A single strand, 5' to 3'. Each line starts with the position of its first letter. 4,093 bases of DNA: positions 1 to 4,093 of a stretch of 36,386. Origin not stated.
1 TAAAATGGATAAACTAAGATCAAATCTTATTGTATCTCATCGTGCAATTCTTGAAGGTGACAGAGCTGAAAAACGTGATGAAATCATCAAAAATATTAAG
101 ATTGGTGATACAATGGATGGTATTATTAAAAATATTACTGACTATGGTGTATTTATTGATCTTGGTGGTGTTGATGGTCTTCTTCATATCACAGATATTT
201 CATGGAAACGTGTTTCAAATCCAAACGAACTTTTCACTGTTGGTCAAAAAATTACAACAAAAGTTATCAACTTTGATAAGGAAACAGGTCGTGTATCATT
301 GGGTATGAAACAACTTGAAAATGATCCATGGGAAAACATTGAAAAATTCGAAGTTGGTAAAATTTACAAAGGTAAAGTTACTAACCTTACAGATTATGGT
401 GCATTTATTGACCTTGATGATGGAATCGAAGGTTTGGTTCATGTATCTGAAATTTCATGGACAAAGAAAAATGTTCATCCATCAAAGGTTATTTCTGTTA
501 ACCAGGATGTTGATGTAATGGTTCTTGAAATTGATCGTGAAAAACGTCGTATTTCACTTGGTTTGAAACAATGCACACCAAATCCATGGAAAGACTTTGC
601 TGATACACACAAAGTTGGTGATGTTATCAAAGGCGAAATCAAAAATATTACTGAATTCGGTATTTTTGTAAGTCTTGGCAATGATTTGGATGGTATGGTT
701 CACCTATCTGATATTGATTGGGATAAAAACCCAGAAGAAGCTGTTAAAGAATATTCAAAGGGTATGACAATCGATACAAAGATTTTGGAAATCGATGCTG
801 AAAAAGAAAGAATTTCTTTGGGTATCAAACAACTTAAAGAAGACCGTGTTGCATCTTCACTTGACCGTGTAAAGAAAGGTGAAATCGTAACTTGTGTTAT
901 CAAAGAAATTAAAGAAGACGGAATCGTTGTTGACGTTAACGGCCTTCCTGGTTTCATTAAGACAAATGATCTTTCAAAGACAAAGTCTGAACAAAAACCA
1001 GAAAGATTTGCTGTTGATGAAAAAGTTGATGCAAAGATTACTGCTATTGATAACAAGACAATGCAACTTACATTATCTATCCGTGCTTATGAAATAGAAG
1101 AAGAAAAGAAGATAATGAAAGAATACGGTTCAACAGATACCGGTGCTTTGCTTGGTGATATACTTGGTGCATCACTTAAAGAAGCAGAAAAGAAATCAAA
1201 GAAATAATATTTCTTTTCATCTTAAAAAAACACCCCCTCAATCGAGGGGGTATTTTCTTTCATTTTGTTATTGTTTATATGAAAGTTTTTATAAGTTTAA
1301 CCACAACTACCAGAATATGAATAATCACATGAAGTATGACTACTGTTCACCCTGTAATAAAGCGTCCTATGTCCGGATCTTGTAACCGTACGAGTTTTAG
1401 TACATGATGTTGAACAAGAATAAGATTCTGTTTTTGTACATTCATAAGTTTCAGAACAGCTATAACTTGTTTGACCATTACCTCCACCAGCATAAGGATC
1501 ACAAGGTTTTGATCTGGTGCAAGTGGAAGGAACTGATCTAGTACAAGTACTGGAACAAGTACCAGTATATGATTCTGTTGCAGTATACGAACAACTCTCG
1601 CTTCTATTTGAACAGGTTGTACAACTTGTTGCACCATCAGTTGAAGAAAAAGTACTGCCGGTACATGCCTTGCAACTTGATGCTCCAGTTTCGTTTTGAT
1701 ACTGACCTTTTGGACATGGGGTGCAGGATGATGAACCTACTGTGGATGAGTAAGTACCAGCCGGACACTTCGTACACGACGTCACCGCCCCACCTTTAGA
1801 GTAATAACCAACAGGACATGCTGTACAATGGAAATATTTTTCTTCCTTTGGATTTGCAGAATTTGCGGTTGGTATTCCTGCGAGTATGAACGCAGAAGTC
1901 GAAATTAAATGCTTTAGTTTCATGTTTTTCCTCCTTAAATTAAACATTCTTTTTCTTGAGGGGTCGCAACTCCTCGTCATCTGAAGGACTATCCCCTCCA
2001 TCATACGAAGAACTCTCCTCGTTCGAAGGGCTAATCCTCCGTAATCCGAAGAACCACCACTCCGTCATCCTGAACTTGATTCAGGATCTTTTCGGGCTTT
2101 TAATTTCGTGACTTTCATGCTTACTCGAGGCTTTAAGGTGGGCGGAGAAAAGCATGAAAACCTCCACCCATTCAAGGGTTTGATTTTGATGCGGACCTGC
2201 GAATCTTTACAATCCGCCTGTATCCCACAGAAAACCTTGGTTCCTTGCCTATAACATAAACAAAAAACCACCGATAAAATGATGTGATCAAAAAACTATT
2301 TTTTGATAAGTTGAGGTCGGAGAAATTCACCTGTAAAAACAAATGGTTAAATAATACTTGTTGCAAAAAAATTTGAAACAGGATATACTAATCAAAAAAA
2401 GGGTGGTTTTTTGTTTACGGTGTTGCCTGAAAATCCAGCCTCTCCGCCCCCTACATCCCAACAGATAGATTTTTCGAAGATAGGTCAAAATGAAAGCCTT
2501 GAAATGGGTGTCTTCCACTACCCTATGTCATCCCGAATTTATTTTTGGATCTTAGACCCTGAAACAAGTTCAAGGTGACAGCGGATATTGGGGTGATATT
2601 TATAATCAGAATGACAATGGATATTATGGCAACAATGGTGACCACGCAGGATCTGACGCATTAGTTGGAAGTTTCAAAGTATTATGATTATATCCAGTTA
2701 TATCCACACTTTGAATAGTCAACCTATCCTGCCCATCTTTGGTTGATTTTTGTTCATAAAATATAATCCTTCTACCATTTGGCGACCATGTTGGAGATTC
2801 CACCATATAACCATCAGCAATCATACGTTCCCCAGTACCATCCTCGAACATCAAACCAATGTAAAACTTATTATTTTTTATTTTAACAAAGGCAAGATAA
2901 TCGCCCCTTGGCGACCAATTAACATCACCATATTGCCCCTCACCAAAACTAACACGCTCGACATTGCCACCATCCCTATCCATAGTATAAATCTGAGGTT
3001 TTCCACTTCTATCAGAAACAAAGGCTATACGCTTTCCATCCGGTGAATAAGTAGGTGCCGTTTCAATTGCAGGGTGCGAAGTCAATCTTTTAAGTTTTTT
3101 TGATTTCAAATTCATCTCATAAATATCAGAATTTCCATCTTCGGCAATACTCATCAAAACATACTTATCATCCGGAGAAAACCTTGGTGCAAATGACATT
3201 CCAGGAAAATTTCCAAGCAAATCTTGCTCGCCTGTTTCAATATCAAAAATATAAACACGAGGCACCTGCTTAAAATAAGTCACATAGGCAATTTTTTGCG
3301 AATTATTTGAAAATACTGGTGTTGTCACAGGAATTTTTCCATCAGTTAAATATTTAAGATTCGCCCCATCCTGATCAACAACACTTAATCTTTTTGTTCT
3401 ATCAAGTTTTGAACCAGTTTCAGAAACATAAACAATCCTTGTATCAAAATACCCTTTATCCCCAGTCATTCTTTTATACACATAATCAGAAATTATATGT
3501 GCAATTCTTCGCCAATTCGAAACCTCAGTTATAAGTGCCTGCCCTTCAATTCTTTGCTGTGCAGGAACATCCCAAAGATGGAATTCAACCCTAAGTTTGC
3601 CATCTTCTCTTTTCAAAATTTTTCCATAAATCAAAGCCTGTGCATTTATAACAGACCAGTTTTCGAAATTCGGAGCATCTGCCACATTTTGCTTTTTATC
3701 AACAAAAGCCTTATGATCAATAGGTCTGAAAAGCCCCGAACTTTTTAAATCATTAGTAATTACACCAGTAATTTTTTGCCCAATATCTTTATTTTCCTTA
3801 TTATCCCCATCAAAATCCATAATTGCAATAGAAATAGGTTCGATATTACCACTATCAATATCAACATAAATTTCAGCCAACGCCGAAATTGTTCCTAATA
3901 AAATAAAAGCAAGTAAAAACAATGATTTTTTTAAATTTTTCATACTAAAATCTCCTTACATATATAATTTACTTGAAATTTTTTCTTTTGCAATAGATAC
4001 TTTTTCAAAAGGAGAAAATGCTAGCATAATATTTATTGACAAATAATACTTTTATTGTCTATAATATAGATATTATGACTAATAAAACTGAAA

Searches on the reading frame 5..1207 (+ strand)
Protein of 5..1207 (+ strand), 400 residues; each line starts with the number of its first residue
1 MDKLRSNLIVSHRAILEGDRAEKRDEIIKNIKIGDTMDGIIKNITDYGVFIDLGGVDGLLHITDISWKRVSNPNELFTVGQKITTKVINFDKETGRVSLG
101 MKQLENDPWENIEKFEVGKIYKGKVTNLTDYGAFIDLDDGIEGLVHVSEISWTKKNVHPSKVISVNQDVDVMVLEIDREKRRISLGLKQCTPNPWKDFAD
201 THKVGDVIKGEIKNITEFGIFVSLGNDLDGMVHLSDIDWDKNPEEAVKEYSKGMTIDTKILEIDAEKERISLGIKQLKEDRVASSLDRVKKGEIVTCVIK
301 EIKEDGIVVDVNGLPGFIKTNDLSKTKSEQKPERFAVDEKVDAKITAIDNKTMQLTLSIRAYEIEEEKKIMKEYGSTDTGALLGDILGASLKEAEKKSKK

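Call 7: search_protein_families(library=pfam, proteins=[window:5-1207:+], max_evalue=0.00001)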
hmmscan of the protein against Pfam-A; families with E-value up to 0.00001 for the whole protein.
window:5-1207:+ (400 aa): 5 families
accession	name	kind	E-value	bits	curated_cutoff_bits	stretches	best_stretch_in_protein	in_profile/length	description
PF00575.29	S1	-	9.3e-74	244.3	22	4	114-188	1-74/74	S1 RNA binding domain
PF23459.1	S1_RRP5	-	5.2e-26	91.4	27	1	289-358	1-71/72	RRP5 S1 domain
PF21710.3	Spt6_S1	-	2.2e-21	76.4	27.5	0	110-188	9-87/91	Spt6, S1/OB domain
PF13509.12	S1_2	-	1.4e-07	32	21.8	0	117-151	1-35/61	S1 domain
PF24682.1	OB_RRP5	-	4.4e-07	30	27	0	279-353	4-79/90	RRP5 OB-fold domain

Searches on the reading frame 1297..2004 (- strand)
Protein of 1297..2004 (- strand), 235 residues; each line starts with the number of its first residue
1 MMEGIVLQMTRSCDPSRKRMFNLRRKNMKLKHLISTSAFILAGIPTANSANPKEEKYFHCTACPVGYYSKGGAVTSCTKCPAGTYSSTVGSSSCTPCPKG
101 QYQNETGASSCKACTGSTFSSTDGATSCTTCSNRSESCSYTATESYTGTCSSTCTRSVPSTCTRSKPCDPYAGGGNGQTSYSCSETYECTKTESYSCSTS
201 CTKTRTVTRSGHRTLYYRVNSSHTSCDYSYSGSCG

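Call 7: search_protein_families(library=pfam, proteins=[window:1297-2004:-], max_evalue=0.00001)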
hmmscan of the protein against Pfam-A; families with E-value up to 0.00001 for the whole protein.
window:1297-2004:- (235 aa): 2 families
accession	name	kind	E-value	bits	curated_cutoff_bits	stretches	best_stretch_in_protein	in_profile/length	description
PF07699.19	Ephrin_rec_like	-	8.3e-14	51.5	23.1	2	83-131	1-48/48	Tyrosine-protein kinase ephrin type A/B receptor-like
PF07562.20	NCD3G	-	1.6e-07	31.5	38.9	0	57-86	26-54/54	Nine Cysteines Domain of family 3 GPCR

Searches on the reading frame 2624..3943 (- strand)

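Call 7: search_protein_families(library=pfam, proteins=[window:2624-3943:-], max_evalue=0.00001)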
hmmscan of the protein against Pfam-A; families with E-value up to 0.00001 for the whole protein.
window:2624-3943:- (439 aa): 4 families
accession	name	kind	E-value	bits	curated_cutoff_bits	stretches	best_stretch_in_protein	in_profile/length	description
PF07676.18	PD40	-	8.9e-32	108.8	20.9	1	284-319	1-37/38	WD40-like Beta Propeller Repeat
PF04052.18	TolB_N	-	6.4e-31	107.1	22.4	1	26-131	2-105/106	TolB amino-terminal domain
PF00930.27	DPPIV_N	-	3.1e-10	39.8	22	0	170-266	250-347/354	Dipeptidyl peptidase IV (DPP IV) N-terminal region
PF25174.1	Beta-prop_THOC3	-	8.1e-07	28.7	305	0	255-354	54-148/272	THOC3 beta-propeller domain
